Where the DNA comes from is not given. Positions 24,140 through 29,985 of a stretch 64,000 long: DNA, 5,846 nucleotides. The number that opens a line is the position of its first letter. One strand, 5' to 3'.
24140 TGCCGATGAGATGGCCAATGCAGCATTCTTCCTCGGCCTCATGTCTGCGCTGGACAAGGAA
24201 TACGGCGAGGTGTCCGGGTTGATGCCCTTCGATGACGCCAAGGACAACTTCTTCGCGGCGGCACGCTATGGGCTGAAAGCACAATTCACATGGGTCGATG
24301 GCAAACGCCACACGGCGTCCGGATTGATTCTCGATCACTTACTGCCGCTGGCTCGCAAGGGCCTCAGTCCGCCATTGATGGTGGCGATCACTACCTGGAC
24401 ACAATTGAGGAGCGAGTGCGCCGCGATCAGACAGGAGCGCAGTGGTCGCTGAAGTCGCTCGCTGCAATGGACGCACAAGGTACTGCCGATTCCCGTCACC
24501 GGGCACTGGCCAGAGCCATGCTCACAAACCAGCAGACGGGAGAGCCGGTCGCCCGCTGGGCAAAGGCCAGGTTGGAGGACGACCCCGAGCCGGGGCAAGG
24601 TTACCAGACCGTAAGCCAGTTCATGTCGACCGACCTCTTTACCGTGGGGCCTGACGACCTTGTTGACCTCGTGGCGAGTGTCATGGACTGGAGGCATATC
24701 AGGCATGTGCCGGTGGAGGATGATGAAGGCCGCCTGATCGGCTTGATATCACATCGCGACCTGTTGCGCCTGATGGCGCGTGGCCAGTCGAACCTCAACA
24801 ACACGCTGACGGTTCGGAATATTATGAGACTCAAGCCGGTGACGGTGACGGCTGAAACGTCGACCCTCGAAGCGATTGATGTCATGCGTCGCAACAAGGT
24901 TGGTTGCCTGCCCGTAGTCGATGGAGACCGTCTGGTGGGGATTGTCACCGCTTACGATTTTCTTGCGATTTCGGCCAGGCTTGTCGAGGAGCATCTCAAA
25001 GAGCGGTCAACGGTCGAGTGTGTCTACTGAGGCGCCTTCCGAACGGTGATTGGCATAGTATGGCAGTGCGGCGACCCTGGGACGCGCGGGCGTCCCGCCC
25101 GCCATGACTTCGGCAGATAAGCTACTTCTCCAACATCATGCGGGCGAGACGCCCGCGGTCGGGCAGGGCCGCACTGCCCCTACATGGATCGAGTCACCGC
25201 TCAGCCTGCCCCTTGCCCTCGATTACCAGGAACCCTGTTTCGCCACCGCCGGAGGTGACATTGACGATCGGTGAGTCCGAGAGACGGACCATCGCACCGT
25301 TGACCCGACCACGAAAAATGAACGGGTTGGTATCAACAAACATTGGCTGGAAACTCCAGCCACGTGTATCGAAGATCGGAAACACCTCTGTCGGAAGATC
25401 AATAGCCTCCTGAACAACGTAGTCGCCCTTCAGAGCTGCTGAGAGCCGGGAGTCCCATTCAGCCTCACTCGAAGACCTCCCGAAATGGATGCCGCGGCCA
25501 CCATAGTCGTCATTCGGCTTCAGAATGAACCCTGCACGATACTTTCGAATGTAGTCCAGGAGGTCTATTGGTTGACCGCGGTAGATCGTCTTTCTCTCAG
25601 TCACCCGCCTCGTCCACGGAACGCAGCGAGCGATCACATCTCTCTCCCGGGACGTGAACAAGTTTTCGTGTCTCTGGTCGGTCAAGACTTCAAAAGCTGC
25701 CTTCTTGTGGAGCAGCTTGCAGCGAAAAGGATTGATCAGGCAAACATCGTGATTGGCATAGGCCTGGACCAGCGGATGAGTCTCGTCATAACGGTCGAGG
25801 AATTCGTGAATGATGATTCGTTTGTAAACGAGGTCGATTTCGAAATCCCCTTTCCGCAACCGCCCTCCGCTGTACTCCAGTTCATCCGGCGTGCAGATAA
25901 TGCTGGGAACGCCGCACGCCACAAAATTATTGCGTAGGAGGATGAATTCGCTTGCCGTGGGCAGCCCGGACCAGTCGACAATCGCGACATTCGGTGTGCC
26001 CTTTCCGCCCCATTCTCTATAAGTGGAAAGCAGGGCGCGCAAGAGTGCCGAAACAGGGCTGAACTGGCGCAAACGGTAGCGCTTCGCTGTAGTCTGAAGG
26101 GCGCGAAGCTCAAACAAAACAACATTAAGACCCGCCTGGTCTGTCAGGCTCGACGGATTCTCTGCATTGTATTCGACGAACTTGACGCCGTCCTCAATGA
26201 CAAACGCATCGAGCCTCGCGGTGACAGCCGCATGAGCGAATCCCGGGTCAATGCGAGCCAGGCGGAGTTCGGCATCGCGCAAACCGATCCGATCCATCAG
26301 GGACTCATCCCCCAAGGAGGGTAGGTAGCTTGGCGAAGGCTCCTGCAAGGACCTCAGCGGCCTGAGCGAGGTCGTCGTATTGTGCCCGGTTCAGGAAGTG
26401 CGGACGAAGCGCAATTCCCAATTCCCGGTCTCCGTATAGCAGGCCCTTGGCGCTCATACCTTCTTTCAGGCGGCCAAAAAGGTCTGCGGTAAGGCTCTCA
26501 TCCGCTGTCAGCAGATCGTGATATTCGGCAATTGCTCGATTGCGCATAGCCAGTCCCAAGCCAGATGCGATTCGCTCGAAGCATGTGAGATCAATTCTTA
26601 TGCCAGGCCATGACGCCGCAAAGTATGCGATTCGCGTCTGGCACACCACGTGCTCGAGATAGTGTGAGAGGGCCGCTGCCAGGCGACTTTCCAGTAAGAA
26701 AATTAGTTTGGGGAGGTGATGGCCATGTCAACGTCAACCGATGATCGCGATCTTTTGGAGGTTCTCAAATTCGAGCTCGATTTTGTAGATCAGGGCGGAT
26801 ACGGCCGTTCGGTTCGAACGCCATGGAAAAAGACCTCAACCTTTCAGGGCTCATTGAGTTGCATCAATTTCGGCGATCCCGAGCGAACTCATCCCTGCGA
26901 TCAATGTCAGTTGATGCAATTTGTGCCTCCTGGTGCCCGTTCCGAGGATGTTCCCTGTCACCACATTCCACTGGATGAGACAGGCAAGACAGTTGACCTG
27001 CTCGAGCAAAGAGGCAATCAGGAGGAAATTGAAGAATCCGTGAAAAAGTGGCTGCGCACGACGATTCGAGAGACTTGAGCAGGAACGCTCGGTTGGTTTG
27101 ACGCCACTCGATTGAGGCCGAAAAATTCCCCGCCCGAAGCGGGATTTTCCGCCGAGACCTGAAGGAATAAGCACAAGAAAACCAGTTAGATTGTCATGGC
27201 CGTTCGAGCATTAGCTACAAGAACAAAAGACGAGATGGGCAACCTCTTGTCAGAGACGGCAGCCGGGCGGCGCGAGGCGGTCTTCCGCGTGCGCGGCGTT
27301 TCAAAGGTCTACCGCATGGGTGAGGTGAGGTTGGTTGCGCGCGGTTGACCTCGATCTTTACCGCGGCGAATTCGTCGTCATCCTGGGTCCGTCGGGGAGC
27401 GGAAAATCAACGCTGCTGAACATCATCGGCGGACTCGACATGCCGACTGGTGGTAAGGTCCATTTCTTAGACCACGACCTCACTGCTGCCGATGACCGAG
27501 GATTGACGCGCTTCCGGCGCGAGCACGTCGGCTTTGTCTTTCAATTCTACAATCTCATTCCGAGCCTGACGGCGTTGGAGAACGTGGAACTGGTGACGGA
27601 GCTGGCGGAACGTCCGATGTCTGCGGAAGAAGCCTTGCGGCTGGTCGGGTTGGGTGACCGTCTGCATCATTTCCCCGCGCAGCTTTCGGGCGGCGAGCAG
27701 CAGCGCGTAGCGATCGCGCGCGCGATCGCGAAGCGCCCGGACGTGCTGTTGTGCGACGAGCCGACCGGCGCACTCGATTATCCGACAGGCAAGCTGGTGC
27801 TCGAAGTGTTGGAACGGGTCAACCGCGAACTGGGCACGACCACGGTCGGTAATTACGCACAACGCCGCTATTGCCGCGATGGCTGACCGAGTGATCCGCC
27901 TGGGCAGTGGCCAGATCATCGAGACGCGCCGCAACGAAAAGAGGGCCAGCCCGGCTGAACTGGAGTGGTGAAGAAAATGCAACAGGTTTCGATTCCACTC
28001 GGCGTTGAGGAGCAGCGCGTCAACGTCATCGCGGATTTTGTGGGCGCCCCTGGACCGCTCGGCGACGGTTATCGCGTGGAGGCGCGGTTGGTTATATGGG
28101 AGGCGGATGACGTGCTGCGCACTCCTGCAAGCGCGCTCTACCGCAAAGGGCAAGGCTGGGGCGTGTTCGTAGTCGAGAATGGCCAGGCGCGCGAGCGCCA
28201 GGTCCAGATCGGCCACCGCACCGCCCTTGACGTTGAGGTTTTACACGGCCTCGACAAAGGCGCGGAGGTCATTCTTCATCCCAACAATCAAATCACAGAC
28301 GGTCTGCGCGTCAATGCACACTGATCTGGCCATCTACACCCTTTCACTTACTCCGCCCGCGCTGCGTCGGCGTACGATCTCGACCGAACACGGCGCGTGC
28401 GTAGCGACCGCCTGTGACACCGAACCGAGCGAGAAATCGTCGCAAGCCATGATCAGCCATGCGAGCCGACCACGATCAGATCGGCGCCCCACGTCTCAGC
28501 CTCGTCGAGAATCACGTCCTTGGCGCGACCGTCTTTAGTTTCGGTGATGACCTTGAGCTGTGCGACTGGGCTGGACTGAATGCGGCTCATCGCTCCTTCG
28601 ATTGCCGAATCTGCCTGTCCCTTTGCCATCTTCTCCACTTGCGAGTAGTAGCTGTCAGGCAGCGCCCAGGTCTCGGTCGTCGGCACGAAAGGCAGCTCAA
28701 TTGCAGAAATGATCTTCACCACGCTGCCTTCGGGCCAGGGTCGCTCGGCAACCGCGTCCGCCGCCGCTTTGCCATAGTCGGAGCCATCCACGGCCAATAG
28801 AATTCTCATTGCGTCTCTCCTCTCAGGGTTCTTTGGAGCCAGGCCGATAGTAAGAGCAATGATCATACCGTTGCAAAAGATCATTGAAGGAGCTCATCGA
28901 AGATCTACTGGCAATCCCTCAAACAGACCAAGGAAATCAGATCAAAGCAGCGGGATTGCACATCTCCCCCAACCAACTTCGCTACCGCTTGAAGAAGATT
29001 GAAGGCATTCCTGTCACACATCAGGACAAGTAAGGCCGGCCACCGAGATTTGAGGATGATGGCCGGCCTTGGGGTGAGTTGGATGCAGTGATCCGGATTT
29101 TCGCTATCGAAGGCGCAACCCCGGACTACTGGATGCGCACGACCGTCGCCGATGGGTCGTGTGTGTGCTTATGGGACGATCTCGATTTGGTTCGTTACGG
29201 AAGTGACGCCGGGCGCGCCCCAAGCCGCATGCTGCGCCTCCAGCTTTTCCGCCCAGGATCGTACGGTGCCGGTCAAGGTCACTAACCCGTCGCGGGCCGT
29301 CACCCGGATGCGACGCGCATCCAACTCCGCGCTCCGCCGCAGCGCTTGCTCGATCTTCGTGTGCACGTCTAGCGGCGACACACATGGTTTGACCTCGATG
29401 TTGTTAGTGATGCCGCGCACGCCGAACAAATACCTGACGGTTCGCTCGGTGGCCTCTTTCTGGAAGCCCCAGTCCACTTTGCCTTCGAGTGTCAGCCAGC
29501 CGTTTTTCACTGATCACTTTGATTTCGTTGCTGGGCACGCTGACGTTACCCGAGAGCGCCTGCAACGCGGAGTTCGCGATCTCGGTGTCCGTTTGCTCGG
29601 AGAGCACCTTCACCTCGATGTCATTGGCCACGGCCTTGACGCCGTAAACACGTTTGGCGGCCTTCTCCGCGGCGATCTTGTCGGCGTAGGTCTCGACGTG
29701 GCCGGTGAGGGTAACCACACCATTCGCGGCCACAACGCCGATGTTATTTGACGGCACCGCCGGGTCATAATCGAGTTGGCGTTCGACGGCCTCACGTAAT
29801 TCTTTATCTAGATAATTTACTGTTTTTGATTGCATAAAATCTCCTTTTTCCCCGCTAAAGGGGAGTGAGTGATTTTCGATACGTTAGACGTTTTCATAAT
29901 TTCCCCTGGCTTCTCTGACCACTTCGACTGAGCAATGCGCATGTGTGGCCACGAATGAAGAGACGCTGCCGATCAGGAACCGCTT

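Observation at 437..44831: At least eleven sigma-54 (-24/-12) promoter matches sit in front of stress and redox genes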

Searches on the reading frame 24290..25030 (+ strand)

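Call 43: search_protein_families(library=pfam, proteins=[window:24290-25030:+], max_evalue=0.001)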
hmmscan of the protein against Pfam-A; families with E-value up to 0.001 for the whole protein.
window:24290-25030:+ (246 aa): 1 family
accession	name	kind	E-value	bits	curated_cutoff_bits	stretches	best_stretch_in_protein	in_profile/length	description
PF00571.33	CBS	-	9.3e-29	100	24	2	175-227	1-54/57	CBS domain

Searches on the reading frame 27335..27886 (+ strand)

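Call 43: search_protein_families(library=pfam, proteins=[window:27335-27886:+], max_evalue=0.001)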
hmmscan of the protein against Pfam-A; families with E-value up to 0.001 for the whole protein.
window:27335-27886:+ (183 aa): 4 families
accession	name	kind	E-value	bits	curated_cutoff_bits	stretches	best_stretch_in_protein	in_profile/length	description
PF00005.33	ABC_tran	-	1.1e-36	126.9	25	1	2-144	2-136/137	ABC transporter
PF13304.12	AAA_21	-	0.00021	21.9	27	0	13-72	1-63/304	AAA domain, putative AbiEii toxin, Type IV TA system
PF13555.12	AAA_29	-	0.00041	20.5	27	1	11-29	23-40/61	P-loop containing region of AAA domain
PF13191.12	AAA_16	-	0.00049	21.1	32.6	0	10-111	23-103/167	AAA ATPase domain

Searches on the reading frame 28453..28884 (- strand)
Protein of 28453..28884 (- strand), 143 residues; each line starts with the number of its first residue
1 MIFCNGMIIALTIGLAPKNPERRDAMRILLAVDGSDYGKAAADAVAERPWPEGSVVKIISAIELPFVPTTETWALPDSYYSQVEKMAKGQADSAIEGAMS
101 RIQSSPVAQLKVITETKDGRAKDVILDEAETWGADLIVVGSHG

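Call 6: search_protein_families(library=pfam, proteins=[window:28453-28884:-], max_evalue=0.01)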
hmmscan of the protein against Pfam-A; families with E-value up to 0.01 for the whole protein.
window:28453-28884:- (143 aa): 1 family
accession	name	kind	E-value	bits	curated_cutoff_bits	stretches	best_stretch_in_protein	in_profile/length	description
PF00582.32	Usp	-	1.5e-12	48.7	24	1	27-143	4-113/141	Universal stress protein family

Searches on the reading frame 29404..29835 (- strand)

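Call 7: search_protein_families(library=pfam, proteins=[window:29404-29835:-], max_evalue=0.01)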
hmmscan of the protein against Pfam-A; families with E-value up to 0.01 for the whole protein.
window:29404-29835:- (143 aa): 1 family
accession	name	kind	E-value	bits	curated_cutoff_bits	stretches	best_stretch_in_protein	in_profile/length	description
PF04972.22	BON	-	2.9e-20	72.8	27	1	10-76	2-68/69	BON domain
